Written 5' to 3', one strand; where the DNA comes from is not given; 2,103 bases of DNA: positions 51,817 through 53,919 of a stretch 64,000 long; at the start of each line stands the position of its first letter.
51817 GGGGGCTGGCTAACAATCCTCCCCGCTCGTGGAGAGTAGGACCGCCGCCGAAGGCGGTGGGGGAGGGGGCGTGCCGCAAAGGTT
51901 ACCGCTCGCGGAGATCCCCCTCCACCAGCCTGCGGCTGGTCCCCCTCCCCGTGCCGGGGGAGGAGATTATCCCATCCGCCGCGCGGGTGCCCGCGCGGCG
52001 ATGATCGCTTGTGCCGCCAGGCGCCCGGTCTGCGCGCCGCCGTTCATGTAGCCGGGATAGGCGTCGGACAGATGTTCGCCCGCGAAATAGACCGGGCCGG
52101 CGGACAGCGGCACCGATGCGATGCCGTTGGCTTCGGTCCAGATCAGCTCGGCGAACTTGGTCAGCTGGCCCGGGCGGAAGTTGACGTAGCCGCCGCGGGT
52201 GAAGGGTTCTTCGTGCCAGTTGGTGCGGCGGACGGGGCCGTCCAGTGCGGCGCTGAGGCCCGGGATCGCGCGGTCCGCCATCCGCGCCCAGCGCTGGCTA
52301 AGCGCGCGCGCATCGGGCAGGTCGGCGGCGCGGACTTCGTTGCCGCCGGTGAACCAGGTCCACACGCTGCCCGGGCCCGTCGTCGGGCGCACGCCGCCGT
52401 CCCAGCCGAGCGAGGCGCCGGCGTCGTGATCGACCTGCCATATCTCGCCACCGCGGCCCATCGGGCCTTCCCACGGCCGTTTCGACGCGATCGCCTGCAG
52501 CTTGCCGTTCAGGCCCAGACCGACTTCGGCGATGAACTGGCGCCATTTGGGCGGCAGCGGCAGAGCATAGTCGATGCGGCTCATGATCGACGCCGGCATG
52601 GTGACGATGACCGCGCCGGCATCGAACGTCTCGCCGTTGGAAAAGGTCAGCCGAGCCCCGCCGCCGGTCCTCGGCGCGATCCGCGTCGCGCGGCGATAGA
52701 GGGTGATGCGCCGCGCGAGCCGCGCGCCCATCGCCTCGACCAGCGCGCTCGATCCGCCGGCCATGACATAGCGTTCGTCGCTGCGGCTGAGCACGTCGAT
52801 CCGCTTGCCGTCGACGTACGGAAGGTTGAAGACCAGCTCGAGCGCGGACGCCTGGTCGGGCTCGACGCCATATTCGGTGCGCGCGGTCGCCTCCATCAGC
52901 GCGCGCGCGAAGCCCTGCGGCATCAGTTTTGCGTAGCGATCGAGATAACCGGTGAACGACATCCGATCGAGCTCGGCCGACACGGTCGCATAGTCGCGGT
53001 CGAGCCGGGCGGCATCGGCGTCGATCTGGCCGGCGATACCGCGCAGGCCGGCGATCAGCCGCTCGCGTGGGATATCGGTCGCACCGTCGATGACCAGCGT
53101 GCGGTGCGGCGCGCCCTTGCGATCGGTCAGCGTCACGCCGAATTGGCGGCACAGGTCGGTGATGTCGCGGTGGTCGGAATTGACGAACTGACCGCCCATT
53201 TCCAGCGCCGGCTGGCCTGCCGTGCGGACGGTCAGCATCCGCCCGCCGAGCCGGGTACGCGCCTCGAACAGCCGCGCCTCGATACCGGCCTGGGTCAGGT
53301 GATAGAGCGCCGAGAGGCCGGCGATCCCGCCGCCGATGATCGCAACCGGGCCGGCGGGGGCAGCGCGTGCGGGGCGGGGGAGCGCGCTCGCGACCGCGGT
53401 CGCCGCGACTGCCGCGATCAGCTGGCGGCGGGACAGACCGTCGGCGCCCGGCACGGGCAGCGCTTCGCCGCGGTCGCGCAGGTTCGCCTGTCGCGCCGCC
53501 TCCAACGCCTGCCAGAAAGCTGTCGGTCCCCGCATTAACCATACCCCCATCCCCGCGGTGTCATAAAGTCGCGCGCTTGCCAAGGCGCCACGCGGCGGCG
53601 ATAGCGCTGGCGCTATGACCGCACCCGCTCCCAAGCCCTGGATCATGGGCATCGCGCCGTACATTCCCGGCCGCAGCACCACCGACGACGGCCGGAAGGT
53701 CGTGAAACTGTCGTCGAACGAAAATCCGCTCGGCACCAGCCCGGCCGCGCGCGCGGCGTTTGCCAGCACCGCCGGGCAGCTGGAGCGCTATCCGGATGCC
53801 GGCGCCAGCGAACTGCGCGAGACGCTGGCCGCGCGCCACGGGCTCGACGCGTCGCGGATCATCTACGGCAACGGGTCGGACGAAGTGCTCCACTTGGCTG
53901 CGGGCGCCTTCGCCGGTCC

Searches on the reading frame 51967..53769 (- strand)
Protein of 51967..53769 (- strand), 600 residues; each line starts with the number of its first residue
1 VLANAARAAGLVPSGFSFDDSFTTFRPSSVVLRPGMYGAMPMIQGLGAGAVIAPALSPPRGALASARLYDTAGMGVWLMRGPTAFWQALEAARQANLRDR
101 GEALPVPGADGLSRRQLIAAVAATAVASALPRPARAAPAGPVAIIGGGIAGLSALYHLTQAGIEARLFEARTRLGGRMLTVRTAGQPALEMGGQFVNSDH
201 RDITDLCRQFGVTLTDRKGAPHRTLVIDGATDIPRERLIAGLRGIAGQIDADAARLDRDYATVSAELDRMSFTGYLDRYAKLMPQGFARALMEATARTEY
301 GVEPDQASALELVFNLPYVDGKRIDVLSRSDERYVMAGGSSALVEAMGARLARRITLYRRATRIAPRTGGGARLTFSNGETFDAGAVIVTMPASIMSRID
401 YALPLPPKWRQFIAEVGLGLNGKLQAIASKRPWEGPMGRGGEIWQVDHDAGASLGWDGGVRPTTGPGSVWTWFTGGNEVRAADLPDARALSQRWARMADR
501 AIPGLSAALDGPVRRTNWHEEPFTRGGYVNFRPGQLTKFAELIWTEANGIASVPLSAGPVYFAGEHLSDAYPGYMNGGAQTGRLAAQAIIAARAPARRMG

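Call 39: search_protein_families(library=pfam, proteins=[window:51967-53769:-], max_evalue=0.001)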
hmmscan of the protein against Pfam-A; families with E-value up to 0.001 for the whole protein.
window:51967-53769:- (600 aa): 4 families
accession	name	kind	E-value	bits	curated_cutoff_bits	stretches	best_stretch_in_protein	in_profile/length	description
PF01593.30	Amino_oxidase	-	1.2e-43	150.5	19.8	1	149-590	1-443/443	Flavin containing amine oxidoreductase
PF13450.12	NAD_binding_8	-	7.3e-13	49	21.9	1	144-210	1-68/68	NAD(P)-binding Rossmann-like domain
PF01266.30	DAO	-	1.1e-05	25.5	27.9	1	142-175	2-35/353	FAD dependent oxidoreductase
PF07992.20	Pyr_redox_2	-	0.00022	21.2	26.1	1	142-185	3-42/291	Pyridine nucleotide-disulphide oxidoreductase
